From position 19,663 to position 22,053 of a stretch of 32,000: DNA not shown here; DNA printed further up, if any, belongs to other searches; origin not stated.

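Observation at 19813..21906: Stand-alone OLD/PARIS-like ABC-ATPase + TOPRIM-like protein in a thaumarchaeal core region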

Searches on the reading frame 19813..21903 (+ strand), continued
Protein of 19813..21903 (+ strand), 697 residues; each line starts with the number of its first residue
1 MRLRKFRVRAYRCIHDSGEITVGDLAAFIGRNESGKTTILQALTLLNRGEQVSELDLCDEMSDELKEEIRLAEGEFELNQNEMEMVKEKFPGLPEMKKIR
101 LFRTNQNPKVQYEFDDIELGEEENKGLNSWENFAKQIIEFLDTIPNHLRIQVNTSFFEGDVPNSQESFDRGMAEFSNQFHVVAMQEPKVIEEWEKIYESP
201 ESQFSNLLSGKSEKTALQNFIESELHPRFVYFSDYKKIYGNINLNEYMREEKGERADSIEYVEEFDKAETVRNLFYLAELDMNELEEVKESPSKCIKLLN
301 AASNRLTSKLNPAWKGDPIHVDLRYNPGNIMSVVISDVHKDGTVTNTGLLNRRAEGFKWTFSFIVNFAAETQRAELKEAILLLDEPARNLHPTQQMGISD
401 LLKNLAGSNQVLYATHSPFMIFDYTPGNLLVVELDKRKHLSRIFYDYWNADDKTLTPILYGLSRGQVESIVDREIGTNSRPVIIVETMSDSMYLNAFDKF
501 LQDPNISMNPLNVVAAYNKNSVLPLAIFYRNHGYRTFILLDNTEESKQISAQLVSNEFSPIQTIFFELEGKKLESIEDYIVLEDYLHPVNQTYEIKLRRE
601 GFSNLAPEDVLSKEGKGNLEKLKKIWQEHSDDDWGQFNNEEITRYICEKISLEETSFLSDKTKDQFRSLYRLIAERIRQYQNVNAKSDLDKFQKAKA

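Call 23: find_encoding_contigs(protein=P0122, flank=8000, max_places=2)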
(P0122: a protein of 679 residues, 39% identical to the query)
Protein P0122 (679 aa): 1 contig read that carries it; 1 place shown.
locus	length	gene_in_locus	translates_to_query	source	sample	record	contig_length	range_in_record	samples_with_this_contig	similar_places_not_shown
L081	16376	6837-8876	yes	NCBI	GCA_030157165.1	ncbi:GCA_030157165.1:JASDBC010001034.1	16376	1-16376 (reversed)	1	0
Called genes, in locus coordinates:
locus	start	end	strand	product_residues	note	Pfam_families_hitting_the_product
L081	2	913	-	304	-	?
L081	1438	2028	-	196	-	PF25213:HVO_A0261_N (weak)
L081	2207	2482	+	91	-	-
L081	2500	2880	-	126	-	-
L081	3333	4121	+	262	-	PF01884:PcrB, PF00478:IMPDH (faint)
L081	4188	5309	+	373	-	PF25924:MJECL33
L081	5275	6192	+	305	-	PF27326:MJECL32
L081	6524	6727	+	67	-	-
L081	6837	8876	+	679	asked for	PF13175:AAA_15, PF13304:AAA_21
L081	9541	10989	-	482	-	-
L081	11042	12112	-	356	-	-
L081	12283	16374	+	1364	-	?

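Call 27: find_homologous_proteins(query=A2, max_evalue=1e-10)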
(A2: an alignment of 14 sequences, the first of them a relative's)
Query A2 (14 sequences) (679 aa, profile of the alignment): 3860 proteins with E <= 1e-10 among 8000 candidates; the best 120 are listed.
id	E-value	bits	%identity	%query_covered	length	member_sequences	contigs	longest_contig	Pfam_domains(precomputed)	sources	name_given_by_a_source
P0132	0.0e+0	1013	39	97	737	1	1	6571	PF11398.15,PF13175.13,PF02463.26,PF13304.13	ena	-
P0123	1.7e-294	997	41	96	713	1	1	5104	PF11398.15,PF13175.13,PF13304.13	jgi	jgi:AAA ATPase domain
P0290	7.1e-294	995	39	97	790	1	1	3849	PF11398.15,PF13175.13,PF02463.26,PF13304.13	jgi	jgi:hypothetical protein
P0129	1.6e-287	974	37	98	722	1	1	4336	PF11398.15,PF13175.13,PF13304.13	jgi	jgi:hypothetical protein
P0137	9.6e-285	965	37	97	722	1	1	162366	PF11398.15,PF13175.13,PF13304.13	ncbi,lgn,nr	ncbi:MAG: AAA family ATPase [Methylacidiphilales bacterium]|nr:AAA family ATPase [Candidatus Methyla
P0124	8.3e-282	955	38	97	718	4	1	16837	PF11398.15,PF13175.13,PF13304.13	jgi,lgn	jgi:hypothetical protein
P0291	6.8e-278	942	37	97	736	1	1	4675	PF11398.15,PF13175.13,PF13304.13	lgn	-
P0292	7.6e-277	939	41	97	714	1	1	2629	PF13175.13,PF13304.13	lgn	-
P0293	1.3e-276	938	36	97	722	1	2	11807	PF11398.15,PF13175.13,PF02463.26,PF13304.13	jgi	jgi:predicted ATP-dependent endonuclease of OLD family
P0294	3.3e-276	937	41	96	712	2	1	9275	PF11398.15,PF13175.13,PF13304.13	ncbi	ncbi:MAG: AAA family ATPase [Candidatus Acidiferrales bacterium]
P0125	3.2e-275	934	40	97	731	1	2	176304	PF13175.13,PF13476.13,PF02463.26,PF13304.13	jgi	jgi:hypothetical protein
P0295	1.4e-273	928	41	96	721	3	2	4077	PF11398.15,PF13175.13,PF13304.13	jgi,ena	-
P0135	3.9e-269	913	33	96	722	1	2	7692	PF13175.13,PF13304.13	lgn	-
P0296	2.6e-267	907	41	99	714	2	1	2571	PF11398.15,PF13175.13,PF13304.13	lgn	-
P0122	5.5e-266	903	100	100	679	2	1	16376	PF13175.13,PF13304.13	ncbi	-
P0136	3.9e-254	864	37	100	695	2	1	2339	PF13175.13,PF02463.26,PF13304.13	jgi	-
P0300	5.5e-238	811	38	97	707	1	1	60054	PF11398.15,PF13175.13,PF02463.26,PF13304.13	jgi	jgi:AAA ATPase domain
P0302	1.5e-225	769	38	93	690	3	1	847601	PF13175.13,PF13304.13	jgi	-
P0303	3.1e-217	742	35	97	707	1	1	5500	PF13175.13,PF13304.13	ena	-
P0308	8.2e-214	731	38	98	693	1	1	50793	PF13175.13,PF13304.13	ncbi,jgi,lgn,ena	-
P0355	6.8e-212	724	39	98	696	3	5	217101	PF13175.13,PF13304.13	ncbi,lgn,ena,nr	ncbi:MAG TPA: AAA family ATPase [Candidatus Nitrosotenuis sp.]|nr:AAA family ATPase [Candidatus Nitr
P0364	1.0e-211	724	40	98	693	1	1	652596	PF13175.13,PF13304.13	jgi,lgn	jgi:predicted ATP-dependent endonuclease of OLD family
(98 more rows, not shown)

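Call 35: predict_structure(alignment_id=A3)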
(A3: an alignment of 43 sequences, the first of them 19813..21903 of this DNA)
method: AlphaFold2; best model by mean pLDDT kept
length: 697 residues; sequences in the alignment: 43
mean_pLDDT: 82.9   pTM: 0.57
mean pLDDT of the five models: 82.9, 81.4, 80.7, 80.5, 78.2
residues with pLDDT >= 90: 218; 70-90: 395; 50-70: 56; < 50: 28
segments of 3 or more residues with pLDDT < 50: 122-124, 257-262, 465-473, 688-697
pLDDT, mean of each block of 10 residues (from residue 1): 93 88 91 90 90 74 81 93 86 84 89 78 57 83 84 83 82 88 86 83 65 78 90 78 85 56 69 91 87 91 92 81 90 91 89 86 85 76 84 81 85 86 80 82 77 71 51 59 89 91 75 81 83 87 91 88 91 93 95 87 91 90 92 89 93 91 94 89 59 38
secondary structure, 60 per line:
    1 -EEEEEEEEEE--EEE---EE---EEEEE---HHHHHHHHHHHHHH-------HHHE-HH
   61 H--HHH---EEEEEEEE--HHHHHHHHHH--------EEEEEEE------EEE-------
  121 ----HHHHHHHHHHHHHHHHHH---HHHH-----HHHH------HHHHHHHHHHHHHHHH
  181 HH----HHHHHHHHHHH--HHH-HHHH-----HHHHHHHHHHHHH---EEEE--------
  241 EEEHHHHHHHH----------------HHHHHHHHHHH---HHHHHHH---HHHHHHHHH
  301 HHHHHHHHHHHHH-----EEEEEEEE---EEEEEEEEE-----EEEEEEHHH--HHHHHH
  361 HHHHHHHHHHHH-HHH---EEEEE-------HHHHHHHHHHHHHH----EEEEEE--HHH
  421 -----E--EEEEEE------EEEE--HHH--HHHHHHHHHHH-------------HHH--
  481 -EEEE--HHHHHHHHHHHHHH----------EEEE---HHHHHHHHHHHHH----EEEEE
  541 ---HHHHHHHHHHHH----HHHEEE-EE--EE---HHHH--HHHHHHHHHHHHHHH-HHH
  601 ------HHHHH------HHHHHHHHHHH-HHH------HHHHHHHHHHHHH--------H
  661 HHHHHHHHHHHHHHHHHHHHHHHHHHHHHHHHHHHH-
elements in order (helices of 4 or more, strands of 3 or more residues): E2-11 E14-16 E25-29 H33-46 E70-77 H80-89 E98-104 E111-113 H125-142 H146-149 H155-158 H165-182 H187-197 H204-207 H213-225 E229-232 E241-243 H244-251 H268-278 H282-288 H292-313 E319-326 E330-338 E344-349 H355-372 E380-384 H392-405 E410-415 E429-434 E441-444 H452-462 E482-485 H488-501 E512-515 H519-531 E536-540 H544-555 E563-565 H576-579 H582-596 H607-611 H618-628 H639-651 H660-696

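Call 39: fold_search(model_id=the predicted structure, library=pdb)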
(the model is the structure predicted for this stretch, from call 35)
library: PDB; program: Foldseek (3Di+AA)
matches with E <= 10: 1137; with E <= 0.001: 201
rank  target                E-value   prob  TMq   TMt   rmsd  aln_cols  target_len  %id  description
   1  6p74                  1.2e-11  1.00  0.27  0.36  17.2       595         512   15  OLD nuclease from Thermus Scotoductus (released 2020-01-29)
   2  8u7i_A                1.5e-10  1.00  0.32  0.35  19.9       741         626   13  Structure of the phage immune evasion protein Gad1 bound to the Gabija GajAB complex (released 2023-11-22)
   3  8x5i_D                1.9e-10  1.00  0.31  0.37  18.8       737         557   13  Structure of ATP/Mg2+ bound Gabija GajA (released 2024-02-28)
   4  8sm3_A                3.5e-10  1.00  0.31  0.38  19.6       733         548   12  Structure of Bacillus cereus VD045 Gabija GajA-GajB Complex (released 2023-11-22)
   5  9n6b_B                6.6e-10  1.00  0.27  0.35  24.5       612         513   13  Structure of the retron IA complex with HNH nuclease in the "up" orientation (released 2025-04-23)
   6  6wge_B                7.4e-10  1.00  0.25  0.34  32.2       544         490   14  Cryo-EM structure of human Cohesin-NIPBL-DNA complex without STAG1 (released 2020-05-20)
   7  9n6b_A                7.8e-10  1.00  0.28  0.35  24.4       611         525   14  Structure of the retron IA complex with HNH nuclease in the "up" orientation (released 2025-04-23)
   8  8x5i_B                1.1e-09  1.00  0.32  0.38  19.8       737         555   12  Structure of ATP/Mg2+ bound Gabija GajA (released 2024-02-28)
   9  9n69_A                1.2e-09  1.00  0.27  0.35  21.8       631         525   12  Structure of the retron IA complex with HNH nuclease in the "down" orientation (released 2025-04-23)
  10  8eea_B                2.1e-09  1.00  0.31  0.53  12.2       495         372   14  Structure of E.coli Septu (PtuAB) complex (released 2023-12-27)
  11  9n69_D                2.3e-09  1.00  0.30  0.46  14.2       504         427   13  Structure of the retron IA complex with HNH nuclease in the "down" orientation (released 2025-04-23)
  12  9kjx_C                2.3e-09  1.00  0.29  0.36  24.7       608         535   14  Cryo-EM structure of the Retron-Eco7 complex (state 1) (released 2025-11-12)
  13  9n69_B                2.7e-09  1.00  0.28  0.37  24.5       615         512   13  Structure of the retron IA complex with HNH nuclease in the "down" orientation (released 2025-04-23)
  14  5da9_A                3.0e-09  1.00  0.23  0.35  28.0       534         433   14  ATP-gamma-S bound Rad50 from Chaetomium thermophilum in complex with the Rad50-binding domain of Mre11 (released 2016-03-02)
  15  9nnk_C                3.2e-09  1.00  0.31  0.38  15.8       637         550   12  Cryo-EM structure of Retron-displaced free PtuAB complex, PtuA:PtuB (4:2) (released 2025-10-08)
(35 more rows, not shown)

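Call 40: search_dna_similar(query=window:19813-21903:+, collection=phages, mode=protein, max_rows=10)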
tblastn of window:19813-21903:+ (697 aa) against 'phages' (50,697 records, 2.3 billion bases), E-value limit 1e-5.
Records with a match: 1; places in all: 1; records where one place covers at least 80% of the query: 0.
Best place of each record, by identity: <60% 1.
By first word of the organism name: Bacteriophage 1.
By host as written in the record: - 1.
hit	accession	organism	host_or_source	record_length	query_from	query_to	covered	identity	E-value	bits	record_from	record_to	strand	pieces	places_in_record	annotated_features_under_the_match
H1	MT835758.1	Bacteriophage sp.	human fecal samples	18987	227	558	48%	26.1%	1e-12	78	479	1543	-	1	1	record has no annotation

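Call 41: search_dna_similar(query=window:19813-21903:+, collection=plasmids, mode=protein, max_rows=10)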
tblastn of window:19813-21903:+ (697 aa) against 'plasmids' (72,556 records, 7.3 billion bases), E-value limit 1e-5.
Records with a match: 84; places in all: 85; records where one place covers at least 80% of the query: 33.
Best place of each record, by identity: <60% 84.
By first word of the organism name: Acinetobacter 19; Streptomyces 14; Enterobacter 10; Sinorhizobium 6; Klebsiella 4; Bacillus 2; Acidovorax 2; Paracoccus 2; Caballeronia 2; Entomospira 2; and 21 more.
By predicted mobility (MOB-suite, as given by PLSDB): non-mobilizable 37; mobilizable 28; conjugative 19.
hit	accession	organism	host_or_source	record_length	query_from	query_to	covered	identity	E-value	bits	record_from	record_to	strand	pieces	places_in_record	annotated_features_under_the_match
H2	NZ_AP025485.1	Vibrio echinoideorum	-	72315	1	678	97%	25.8%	4e-41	169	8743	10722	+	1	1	AAA family ATPase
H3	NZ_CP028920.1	Gemmobacter aquarius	Whole organism,fresh water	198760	6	691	98%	23.6%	2e-22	111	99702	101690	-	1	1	AAA family ATPase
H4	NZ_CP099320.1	Enterobacter hormaechei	culture,Pooled soil sample collected ...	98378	1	596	86%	25.3%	6e-29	131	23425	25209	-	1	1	AAA family ATPase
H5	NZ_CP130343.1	Enterobacter cloacae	Homo sapiens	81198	1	596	86%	25.3%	3e-28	129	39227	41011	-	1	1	AAA family ATPase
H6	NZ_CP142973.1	Klebsiella pneumoniae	cell culture,seawater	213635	1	596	86%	25.1%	6e-31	138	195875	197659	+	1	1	AAA family ATPase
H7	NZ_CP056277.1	Klebsiella pneumoniae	culture,Wastewater effluent sample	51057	1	596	86%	25.1%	1e-28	130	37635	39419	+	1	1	AAA family ATPase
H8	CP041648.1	Klebsiella pneumoniae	Homo sapiens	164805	1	596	86%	25.0%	1e-28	131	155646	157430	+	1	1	AAA family ATPase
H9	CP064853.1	Klebsiella pneumoniae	Homo sapiens,pure culture,blood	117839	1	596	86%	25.0%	2e-28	130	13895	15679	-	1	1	AAA family ATPase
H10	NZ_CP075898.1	Exiguobacterium acetylicum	cell culture,litchi pericarp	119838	1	594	85%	25.0%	5e-20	103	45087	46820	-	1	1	AAA family ATPase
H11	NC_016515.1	Enterobacter ludwigii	-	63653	1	596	86%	24.6%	3e-30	135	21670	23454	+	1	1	AAA family ATPase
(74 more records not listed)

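Call 43: find_encoding_contigs(protein=P0137, flank=8000, max_places=1)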
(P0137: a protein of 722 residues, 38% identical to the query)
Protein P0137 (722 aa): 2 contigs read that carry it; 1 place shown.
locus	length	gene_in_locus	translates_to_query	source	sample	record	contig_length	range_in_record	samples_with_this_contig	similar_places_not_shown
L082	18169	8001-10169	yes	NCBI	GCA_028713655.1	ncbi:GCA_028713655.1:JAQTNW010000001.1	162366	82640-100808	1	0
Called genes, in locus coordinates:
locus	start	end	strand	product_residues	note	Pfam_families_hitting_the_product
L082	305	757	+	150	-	PF01797:Y1_Tnp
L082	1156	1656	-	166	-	PF01475:FUR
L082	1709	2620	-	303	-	PF00126:HTH_1, PF03466:LysR_substrate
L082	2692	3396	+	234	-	PF01168:Ala_racemase_N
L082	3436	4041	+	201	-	PF02245:Pur_DNA_glyco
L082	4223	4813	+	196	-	PF19502:DUF6036 (weak)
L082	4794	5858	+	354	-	-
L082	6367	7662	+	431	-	PF22022:Phage_int_M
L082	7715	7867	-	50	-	-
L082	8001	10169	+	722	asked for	PF11398:DUF2813 (faint), PF13175:AAA_15, PF13304:AAA_21, PF13175:AAA_15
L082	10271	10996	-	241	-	PF00005:ABC_tran, PF13304:AAA_21 (faint)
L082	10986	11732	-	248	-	PF13476:AAA_23, PF02463:SMC_N (weak), PF13175:AAA_15 (faint), PF00005:ABC_tran, PF13304:AAA_21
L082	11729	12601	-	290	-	PF02653:BPD_transp_2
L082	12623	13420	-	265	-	PF13489:Methyltransf_23, PF13847:Methyltransf_31 (weak), PF08241:Methyltransf_11, PF08242:Methyltransf_12, PF13649:Methyltransf_25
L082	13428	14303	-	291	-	PF02653:BPD_transp_2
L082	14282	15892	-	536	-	PF04055:Radical_SAM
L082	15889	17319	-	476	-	-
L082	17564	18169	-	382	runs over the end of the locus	PF04348:LppC (weak), PF13433:Peripla_BP_5, PF13458:Peripla_BP_6, PF01094:ANF_receptor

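Call 44: find_encoding_contigs(protein=P0125, flank=8000, max_places=1)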
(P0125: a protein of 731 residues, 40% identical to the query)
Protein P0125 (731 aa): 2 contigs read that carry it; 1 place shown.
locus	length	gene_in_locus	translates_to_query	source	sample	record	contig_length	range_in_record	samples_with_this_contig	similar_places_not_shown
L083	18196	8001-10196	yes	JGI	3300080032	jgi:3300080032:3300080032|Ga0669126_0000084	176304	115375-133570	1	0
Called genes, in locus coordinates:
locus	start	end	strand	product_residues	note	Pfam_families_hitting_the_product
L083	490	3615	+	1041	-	PF01935:DUF87 (faint)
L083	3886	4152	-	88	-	-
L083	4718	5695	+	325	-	PF06114:Peptidase_M78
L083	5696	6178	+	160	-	PF14367:DUF4411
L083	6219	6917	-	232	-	-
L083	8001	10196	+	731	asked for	PF02463:SMC_N (faint), PF13175:AAA_15, PF13476:AAA_23 (weak), PF13304:AAA_21, PF13175:AAA_15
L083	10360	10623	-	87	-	-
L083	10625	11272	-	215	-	-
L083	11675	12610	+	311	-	PF00145:DNA_methylase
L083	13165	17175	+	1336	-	PF00271:Helicase_C (weak)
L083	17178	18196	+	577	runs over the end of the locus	PF09369:MZB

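Call 45: find_encoding_contigs(protein=P0302, flank=8000, max_places=1)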
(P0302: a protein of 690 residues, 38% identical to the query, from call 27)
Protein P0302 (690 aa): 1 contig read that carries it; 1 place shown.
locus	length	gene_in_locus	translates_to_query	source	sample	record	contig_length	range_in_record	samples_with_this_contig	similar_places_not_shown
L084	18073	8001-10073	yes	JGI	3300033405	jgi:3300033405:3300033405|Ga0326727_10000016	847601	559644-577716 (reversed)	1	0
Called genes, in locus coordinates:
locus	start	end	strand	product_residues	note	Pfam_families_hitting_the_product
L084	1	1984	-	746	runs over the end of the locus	PF17764:PriA_3primeBD, PF00270:DEAD, PF04851:ResIII, PF18319:Zn_ribbon_PriA, PF00271:Helicase_C, PF18074:PriA_C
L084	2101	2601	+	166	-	PF00702:Hydrolase, PF13419:HAD_2, PF13242:Hydrolase_like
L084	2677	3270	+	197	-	PF01464:SLT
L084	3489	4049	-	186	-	-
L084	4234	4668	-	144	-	-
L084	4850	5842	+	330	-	-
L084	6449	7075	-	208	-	PF06114:Peptidase_M78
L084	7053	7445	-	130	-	-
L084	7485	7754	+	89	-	-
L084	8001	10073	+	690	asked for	PF13175:AAA_15, PF13304:AAA_21 (weak)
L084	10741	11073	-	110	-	-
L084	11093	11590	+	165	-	-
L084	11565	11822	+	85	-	-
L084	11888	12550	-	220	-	PF00702:Hydrolase, PF12710:HAD (weak), PF13419:HAD_2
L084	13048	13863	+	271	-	-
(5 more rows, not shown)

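Call 46: find_encoding_contigs(protein=P0355, flank=8000, max_places=1)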
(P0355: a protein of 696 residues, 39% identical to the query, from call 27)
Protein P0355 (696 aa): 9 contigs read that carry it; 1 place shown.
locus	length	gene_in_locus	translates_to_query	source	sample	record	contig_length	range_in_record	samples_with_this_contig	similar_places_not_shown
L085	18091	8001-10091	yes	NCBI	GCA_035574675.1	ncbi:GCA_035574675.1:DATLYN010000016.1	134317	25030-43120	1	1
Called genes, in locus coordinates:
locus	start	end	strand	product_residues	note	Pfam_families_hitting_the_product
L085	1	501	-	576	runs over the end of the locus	PF04055:Radical_SAM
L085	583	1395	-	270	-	PF00175:NAD_binding_1, PF10418:DHODB_Fe-S_bind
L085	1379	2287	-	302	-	PF01180:DHO_dh, PF01207:Dus (weak), PF03060:NMO (faint)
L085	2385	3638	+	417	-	PF01798:Nop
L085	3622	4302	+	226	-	PF01269:Fibrillarin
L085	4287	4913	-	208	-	PF01351:RNase_HII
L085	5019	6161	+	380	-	PF02005:TRM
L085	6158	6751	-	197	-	PF01728:FtsJ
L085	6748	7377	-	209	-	-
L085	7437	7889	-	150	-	-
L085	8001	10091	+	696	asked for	PF13175:AAA_15, PF13304:AAA_21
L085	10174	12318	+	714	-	PF07703:A2M_BRD (faint), PF01835:MG2 (faint)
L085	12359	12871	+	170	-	PF00156:Pribosyltran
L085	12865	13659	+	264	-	PF01048:PNP_UDP_1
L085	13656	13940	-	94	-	-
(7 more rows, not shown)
